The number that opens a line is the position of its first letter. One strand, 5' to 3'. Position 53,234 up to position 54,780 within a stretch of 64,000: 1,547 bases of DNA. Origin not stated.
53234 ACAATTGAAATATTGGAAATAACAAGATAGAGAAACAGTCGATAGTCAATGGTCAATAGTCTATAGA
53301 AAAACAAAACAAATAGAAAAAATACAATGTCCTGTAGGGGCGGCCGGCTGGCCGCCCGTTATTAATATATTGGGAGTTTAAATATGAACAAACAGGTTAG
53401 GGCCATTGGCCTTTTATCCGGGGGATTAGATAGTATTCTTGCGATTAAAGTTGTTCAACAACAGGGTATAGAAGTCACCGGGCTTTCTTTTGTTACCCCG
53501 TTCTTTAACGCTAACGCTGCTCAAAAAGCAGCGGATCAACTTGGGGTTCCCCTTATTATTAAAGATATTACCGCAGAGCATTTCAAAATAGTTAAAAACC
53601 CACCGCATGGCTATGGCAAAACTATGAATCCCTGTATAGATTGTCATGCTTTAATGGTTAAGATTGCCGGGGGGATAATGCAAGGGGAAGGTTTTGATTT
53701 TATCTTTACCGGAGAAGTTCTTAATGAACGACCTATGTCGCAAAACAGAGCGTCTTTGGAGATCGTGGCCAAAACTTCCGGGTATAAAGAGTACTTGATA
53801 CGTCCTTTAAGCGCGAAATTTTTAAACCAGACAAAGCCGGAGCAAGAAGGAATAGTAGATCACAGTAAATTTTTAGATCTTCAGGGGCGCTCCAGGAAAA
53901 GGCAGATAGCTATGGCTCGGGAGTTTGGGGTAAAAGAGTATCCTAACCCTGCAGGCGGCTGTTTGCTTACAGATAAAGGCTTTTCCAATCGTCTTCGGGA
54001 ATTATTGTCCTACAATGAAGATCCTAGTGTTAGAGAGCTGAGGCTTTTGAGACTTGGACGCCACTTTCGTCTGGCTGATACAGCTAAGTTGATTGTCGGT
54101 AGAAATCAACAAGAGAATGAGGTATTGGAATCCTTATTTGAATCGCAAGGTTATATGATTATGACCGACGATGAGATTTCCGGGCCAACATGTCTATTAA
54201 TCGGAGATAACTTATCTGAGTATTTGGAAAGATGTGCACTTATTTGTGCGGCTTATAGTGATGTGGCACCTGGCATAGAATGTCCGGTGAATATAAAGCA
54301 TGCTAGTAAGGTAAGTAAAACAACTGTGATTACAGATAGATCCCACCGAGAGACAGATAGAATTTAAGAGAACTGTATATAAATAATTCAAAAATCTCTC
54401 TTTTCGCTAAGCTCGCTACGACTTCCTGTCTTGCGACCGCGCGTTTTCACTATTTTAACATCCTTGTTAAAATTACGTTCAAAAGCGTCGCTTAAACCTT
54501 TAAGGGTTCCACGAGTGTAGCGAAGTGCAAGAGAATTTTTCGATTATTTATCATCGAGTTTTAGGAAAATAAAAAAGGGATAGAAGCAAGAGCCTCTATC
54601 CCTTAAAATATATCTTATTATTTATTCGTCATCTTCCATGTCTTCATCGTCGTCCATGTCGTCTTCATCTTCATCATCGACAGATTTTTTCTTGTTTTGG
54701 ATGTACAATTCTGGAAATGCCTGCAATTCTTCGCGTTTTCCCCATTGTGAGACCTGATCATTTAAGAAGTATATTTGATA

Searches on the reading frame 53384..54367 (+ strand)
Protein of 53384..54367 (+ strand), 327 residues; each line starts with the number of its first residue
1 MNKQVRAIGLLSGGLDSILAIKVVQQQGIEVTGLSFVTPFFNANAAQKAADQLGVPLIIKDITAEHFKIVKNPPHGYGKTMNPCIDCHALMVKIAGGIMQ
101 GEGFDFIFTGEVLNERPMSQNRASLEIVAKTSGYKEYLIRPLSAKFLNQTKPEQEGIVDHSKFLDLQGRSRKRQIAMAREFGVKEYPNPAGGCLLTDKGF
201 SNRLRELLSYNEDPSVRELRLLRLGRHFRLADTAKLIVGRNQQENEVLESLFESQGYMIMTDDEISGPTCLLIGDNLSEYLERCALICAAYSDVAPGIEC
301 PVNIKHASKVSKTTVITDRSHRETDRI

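Call 18: find_encoding_contigs(protein=window:53384-54367:+, flank=10000, max_places=6)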
Protein window:53384-54367:+ (327 aa): no gene with exactly this product is on record in the collection.

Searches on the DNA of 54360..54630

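Call 10: search_rna_families(source=window, start=54360, end=54630, threshold=evalue, max_evalue=10, show_alignments=3)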
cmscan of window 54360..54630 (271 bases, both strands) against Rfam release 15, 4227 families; matches with E-value up to 10: 7.
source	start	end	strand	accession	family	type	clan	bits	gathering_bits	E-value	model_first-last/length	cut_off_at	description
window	54570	54630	-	RF02434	SpF39_sRNA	Gene; sRNA;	-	26.6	60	0.17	50-109/109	5'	Streptococcus sRNA SpF39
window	54533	54611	-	RF02900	AaHKsRNA82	Gene; sRNA;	-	17.1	51.4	4.6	1-81/81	no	Aggregatibacter sRNA 82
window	54565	54607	-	RF04343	Plastid-psbA-2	Cis-reg;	CL00153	16.2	55.8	1.8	1-60/60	no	Plastid-psbA-2 3UTR RNA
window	54547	54630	-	RF03533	SQ1002_RNA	Gene; sRNA;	-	16.1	128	0.23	45-237/237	5'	Clostridioides difficile sRNA SQ1002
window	54515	54615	+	RF02029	sraA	Gene; sRNA;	-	15.4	56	7.3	1-95/95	no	sraA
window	54571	54630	-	RF02233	sX14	Gene; sRNA;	-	11.7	80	7.7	26-92/92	5'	Xanthomonas sRNA sX14/Xoo3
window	54360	54406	+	RF00441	snoZ242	Gene; snRNA; snoRNA; CD-box;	-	8.4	90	8.8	146-198/198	5'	Small nucleolar RNA Z242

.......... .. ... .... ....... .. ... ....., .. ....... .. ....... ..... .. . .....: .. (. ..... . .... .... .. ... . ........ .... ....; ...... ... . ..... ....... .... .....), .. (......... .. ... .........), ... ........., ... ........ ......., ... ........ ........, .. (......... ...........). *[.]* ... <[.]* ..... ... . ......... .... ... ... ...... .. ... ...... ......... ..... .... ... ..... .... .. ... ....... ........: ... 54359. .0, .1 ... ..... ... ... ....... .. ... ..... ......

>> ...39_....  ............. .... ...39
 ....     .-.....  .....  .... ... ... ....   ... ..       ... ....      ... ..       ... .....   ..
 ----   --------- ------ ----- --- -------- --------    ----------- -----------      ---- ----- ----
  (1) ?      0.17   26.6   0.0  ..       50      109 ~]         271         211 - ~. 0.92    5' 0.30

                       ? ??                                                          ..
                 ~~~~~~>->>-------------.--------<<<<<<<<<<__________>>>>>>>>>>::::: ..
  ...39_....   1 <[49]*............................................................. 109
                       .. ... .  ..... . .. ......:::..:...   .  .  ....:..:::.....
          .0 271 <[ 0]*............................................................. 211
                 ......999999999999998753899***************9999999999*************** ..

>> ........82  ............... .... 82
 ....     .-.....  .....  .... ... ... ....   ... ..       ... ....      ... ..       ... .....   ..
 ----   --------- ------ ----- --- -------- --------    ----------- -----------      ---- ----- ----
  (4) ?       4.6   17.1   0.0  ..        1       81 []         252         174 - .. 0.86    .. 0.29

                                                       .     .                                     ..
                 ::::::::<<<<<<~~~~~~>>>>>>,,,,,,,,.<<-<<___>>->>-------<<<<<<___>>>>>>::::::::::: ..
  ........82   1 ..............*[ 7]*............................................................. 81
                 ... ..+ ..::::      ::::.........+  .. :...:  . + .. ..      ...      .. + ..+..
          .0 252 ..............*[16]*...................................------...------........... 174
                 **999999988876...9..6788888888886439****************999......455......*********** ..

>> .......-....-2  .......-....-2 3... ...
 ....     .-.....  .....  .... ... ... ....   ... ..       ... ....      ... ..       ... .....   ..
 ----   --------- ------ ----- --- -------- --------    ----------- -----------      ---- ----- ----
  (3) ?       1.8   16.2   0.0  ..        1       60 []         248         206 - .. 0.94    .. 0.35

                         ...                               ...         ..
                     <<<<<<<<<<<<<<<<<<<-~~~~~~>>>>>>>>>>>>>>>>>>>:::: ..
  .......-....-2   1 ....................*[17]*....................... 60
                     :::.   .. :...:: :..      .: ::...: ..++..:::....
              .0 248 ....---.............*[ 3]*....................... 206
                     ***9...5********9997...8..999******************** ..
